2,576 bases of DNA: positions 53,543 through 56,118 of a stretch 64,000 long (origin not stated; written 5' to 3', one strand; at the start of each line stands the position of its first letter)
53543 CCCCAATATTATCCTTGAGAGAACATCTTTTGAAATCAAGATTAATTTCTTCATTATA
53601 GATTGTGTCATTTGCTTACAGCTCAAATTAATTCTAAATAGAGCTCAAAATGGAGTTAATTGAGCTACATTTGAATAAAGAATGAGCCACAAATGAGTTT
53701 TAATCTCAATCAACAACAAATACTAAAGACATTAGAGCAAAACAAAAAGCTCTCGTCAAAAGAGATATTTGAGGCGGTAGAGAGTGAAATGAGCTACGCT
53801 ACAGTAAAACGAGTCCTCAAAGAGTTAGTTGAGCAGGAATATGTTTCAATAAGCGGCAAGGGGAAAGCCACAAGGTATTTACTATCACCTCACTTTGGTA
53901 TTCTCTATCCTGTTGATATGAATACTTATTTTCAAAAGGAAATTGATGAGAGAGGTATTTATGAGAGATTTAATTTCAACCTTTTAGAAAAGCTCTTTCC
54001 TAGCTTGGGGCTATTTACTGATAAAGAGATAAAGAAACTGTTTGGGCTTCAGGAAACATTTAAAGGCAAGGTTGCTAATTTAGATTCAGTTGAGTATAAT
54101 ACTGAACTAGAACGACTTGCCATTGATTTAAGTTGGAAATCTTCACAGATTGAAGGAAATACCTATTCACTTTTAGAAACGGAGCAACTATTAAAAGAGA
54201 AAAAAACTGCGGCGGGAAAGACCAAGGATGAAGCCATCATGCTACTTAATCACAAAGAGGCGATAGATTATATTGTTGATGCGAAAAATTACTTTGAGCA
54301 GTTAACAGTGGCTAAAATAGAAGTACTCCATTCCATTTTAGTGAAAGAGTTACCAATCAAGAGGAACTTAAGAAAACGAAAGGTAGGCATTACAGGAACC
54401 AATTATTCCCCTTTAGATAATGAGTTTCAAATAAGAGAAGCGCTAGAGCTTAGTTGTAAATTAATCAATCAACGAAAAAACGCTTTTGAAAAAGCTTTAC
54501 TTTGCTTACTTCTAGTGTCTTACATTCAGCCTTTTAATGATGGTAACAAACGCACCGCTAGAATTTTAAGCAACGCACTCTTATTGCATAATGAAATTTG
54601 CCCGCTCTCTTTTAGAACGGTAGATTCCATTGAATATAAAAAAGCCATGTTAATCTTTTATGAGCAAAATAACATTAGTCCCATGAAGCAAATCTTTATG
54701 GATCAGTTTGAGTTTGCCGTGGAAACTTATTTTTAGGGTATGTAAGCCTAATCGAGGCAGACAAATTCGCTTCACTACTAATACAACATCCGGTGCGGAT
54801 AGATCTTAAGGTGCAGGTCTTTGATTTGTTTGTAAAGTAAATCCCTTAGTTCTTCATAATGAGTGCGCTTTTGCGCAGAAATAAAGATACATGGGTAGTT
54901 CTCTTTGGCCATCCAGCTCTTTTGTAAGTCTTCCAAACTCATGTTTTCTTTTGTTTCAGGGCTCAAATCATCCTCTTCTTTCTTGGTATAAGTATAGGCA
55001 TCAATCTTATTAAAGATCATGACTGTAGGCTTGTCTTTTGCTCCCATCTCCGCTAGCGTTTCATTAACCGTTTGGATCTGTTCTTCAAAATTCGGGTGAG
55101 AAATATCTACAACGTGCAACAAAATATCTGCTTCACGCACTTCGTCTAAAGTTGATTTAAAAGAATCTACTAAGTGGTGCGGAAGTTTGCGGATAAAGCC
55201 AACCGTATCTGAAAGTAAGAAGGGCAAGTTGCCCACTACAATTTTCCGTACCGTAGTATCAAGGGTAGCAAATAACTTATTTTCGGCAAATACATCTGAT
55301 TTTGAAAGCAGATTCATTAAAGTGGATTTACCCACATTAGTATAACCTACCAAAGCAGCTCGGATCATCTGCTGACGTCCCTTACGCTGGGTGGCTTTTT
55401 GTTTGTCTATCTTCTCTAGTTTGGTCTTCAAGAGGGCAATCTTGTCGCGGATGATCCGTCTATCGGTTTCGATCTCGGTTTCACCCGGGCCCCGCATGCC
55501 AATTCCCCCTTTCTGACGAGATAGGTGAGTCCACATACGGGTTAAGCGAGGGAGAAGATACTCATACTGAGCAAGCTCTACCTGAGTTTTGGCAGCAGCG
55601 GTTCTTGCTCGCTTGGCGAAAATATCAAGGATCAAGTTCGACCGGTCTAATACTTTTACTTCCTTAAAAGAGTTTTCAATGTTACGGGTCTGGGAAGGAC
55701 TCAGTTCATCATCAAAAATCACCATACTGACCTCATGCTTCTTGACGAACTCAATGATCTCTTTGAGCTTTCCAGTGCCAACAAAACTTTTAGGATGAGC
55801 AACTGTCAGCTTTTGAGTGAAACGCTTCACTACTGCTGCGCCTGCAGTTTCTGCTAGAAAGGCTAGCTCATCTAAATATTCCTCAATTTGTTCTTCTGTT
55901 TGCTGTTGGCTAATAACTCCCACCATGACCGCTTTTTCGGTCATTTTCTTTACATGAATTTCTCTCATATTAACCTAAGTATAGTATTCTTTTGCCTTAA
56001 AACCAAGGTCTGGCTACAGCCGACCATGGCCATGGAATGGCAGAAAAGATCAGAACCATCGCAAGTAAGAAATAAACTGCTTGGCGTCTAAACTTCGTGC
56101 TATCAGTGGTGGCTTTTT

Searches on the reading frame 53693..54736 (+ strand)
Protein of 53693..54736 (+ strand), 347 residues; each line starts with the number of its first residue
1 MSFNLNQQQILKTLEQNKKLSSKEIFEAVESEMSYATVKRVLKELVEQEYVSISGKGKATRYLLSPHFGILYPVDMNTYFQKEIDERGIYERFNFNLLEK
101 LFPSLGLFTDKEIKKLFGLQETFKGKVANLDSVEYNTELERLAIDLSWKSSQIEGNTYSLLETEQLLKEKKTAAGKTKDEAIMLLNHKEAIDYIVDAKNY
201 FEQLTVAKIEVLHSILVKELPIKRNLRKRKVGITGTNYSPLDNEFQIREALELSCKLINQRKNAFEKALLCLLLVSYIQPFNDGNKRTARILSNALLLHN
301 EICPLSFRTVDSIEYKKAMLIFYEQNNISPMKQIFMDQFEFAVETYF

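Call 69: search_protein_families(library=pfam, proteins=[window:53693-54736:+], max_evalue=0.0001)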
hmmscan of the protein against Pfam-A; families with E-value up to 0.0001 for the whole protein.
window:53693-54736:+ (347 aa): 2 families
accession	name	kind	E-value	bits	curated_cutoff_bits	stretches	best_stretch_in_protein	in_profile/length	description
PF02661.23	Fic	-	2.1e-12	48.2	24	1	204-297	2-93/93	Fic/DOC family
PF03965.22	Penicillinase_R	-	1.3e-07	32.3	22.6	1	7-63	5-63/115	Penicillinase repressor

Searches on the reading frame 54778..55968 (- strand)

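Call 69: search_protein_families(library=pfam, proteins=[window:54778-55968:-], max_evalue=0.0001)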
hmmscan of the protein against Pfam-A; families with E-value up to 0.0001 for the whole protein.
window:54778-55968:- (396 aa): 7 families
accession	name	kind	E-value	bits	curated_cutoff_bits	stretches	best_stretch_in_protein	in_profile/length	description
PF16360.10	GTP-bdg_M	-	3.3e-33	114.5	29.5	1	120-198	1-79/79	GTP-binding GTPase Middle Region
PF13167.11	GTP-bdg_N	-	1.9e-32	112.1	25.4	1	29-118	1-89/89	GTP-binding GTPase N-terminal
PF01926.29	MMR_HSR1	-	8.7e-23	81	21.9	1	204-321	2-113/113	50S ribosome-binding GTPase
PF00009.33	GTP_EFTU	-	2.3e-07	31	26.5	1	275-382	88-186/188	Elongation factor Tu GTP binding domain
PF00025.27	Arf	-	1.5e-06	28.3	22.3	1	196-381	9-173/174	ADP-ribosylation factor family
PF03193.22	RsgA_GTPase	-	5.1e-06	26.9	30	0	202-231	107-136/174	RsgA GTPase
PF02421.24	FeoB_N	-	5.6e-05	23.1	27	0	203-330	2-123/156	Ferrous iron transport protein B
